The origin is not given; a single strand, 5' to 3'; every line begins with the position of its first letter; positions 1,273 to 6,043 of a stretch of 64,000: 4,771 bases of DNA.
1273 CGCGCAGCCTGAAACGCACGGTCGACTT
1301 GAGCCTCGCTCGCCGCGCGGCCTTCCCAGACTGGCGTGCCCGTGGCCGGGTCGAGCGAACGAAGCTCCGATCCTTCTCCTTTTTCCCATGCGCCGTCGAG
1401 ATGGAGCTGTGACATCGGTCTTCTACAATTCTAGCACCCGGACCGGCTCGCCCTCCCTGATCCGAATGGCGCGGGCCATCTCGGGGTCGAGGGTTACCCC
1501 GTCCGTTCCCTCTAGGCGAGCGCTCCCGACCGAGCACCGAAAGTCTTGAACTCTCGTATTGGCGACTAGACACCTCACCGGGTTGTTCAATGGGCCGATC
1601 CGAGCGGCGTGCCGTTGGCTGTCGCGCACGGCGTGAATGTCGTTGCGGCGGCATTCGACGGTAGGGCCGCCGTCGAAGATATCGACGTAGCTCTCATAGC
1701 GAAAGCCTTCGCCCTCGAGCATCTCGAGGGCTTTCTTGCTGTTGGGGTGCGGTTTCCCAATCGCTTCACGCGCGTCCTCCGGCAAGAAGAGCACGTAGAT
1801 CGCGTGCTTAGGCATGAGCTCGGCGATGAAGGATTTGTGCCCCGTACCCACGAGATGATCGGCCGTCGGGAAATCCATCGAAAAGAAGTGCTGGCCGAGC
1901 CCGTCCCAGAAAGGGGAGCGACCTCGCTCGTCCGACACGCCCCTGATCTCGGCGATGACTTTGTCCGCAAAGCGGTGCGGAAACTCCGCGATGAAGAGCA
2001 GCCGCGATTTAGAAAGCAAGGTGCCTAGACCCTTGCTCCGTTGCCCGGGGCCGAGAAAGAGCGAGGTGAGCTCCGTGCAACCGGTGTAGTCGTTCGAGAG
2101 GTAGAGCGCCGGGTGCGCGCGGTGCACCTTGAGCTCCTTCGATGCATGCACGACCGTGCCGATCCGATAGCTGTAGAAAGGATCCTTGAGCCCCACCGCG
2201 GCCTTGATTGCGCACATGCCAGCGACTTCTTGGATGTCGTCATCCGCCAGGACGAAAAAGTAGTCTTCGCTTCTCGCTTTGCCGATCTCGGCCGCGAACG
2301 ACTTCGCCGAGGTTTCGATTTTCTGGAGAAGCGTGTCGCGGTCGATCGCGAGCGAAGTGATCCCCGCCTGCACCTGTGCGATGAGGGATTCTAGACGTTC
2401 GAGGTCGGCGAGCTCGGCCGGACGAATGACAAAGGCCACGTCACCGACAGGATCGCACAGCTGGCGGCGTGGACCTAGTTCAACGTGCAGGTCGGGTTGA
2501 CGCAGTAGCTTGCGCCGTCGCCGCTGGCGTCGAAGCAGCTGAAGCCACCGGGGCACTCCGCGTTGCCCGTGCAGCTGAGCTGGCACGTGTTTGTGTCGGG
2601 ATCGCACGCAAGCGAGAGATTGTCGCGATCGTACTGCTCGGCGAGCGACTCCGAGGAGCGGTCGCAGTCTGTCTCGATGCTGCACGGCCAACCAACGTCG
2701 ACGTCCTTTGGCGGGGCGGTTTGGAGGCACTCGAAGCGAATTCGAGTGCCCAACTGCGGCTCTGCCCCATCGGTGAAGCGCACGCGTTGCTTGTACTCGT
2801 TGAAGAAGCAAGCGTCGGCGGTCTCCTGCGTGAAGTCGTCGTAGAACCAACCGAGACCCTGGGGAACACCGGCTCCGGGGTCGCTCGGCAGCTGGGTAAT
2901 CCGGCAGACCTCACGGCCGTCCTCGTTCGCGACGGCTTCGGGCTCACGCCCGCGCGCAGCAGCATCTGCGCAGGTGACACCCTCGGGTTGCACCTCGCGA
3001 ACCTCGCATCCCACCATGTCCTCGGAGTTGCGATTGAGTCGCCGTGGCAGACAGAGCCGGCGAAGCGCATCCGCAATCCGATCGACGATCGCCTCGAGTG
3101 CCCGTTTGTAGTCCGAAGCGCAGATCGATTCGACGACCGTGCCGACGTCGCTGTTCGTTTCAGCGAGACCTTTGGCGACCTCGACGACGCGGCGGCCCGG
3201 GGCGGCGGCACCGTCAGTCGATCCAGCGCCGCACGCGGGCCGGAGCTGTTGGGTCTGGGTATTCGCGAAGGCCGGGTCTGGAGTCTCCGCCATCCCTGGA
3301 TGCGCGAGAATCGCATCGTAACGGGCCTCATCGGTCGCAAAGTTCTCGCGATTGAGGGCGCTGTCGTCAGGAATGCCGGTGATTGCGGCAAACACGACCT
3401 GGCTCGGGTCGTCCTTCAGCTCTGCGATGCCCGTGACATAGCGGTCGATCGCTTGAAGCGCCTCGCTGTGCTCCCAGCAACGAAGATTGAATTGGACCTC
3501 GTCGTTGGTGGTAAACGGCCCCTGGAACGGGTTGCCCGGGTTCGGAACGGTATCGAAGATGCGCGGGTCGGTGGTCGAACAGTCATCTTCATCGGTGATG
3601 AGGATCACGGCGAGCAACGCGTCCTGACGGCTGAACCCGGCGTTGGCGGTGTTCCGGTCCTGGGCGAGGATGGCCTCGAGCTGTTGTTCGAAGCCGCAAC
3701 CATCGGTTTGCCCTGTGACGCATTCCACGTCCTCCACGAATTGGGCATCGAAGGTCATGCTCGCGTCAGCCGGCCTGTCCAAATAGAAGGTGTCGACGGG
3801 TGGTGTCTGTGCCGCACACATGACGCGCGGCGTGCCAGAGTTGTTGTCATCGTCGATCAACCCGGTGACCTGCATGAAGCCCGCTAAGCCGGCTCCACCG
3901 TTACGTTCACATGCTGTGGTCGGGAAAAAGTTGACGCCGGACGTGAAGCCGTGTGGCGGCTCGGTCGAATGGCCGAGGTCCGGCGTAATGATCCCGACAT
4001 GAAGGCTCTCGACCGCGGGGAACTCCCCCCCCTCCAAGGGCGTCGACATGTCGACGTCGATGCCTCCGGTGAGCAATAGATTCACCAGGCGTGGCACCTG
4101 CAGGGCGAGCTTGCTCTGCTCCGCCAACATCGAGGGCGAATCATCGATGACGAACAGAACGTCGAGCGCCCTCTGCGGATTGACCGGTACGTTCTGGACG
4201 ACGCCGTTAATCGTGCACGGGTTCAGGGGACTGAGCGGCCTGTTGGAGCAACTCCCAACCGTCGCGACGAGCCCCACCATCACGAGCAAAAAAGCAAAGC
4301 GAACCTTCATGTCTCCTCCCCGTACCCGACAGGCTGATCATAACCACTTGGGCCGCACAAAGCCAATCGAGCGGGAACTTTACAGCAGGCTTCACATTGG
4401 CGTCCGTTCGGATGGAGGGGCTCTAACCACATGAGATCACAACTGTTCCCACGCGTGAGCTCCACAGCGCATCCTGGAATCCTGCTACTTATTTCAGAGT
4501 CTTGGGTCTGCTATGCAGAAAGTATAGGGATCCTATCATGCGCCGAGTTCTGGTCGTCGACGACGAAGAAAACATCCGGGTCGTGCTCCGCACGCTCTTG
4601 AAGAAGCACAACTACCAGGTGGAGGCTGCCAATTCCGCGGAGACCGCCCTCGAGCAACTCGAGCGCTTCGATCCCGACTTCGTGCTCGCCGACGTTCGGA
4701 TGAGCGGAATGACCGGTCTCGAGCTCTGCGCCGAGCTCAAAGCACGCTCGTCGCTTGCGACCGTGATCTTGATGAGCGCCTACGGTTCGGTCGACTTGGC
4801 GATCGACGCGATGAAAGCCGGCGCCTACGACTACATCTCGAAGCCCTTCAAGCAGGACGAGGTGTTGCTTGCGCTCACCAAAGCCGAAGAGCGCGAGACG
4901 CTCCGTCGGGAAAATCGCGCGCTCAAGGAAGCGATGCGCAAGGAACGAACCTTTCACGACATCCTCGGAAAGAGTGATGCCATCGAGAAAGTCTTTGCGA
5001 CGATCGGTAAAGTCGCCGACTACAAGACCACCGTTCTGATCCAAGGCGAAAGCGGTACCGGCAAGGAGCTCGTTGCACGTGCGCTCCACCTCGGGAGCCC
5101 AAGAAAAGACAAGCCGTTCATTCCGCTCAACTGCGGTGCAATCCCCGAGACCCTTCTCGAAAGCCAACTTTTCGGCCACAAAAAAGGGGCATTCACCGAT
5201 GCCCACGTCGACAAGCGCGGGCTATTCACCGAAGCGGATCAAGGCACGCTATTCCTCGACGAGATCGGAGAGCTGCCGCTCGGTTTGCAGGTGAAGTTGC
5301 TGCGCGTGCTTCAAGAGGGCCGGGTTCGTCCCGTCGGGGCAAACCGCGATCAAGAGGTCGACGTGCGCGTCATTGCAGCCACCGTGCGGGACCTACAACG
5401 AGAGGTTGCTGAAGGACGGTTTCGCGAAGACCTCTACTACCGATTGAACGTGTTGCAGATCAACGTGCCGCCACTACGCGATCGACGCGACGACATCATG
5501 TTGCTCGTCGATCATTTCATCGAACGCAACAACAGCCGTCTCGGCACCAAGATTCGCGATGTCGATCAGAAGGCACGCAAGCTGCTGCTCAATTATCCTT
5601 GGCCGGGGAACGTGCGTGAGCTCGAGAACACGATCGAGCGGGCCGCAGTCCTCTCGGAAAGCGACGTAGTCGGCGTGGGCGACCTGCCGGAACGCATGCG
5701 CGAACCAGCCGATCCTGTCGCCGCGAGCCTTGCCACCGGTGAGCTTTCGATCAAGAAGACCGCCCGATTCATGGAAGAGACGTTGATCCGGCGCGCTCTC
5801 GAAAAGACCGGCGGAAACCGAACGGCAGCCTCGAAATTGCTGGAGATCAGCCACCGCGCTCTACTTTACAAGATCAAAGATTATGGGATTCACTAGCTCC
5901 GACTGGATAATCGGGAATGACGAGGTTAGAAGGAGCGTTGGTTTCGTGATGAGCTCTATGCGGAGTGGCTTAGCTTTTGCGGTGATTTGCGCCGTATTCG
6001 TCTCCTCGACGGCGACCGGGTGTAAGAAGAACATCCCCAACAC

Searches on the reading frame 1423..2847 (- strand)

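Call 57: search_protein_families(library=pfam, proteins=[window:1423-2847:-], max_evalue=0.001)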
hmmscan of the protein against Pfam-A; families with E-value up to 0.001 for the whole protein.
window:1423-2847:- (474 aa): 1 family
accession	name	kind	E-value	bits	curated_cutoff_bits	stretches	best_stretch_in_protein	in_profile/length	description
PF04958.18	AstA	-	1.4e-129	432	29.4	1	139-472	2-336/337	Arginine N-succinyltransferase beta subunit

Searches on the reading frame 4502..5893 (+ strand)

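Call 57: search_protein_families(library=pfam, proteins=[window:4502-5893:+], max_evalue=0.001)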
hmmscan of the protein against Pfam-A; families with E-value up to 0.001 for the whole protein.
window:4502-5893:+ (464 aa): 8 families
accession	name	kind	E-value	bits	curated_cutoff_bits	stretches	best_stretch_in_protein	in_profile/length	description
PF00158.32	Sigma54_activat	-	2.7e-72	242.4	20.2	1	154-320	1-167/168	Sigma-54 interaction domain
PF00072.30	Response_reg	-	1.6e-30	105.9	30.2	1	16-124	1-109/111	Response regulator receiver domain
PF25601.1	AAA_lid_14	-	1.6e-27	95.6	27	1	326-404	1-79/87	AAA+ ATPase lid domain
PF14532.12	Sigma54_activ_2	-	6.4e-23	82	25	1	155-325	1-138/138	Sigma-54 interaction domain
PF02954.25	HTH_8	-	1.2e-09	38.2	22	1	422-461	3-42/42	Bacterial regulatory protein, Fis family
PF07724.20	AAA_2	-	0.00017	22.1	27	1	176-289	4-115/166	AAA domain (Cdc48 subfamily)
PF23198.2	PDE8A_N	-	0.00019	21.8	29.6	1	11-90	8-89/147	PDE8A-like, N-terminal domain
PF07728.20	AAA_5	-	0.00023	21.6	22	1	178-294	2-121/139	AAA domain (dynein-related subfamily)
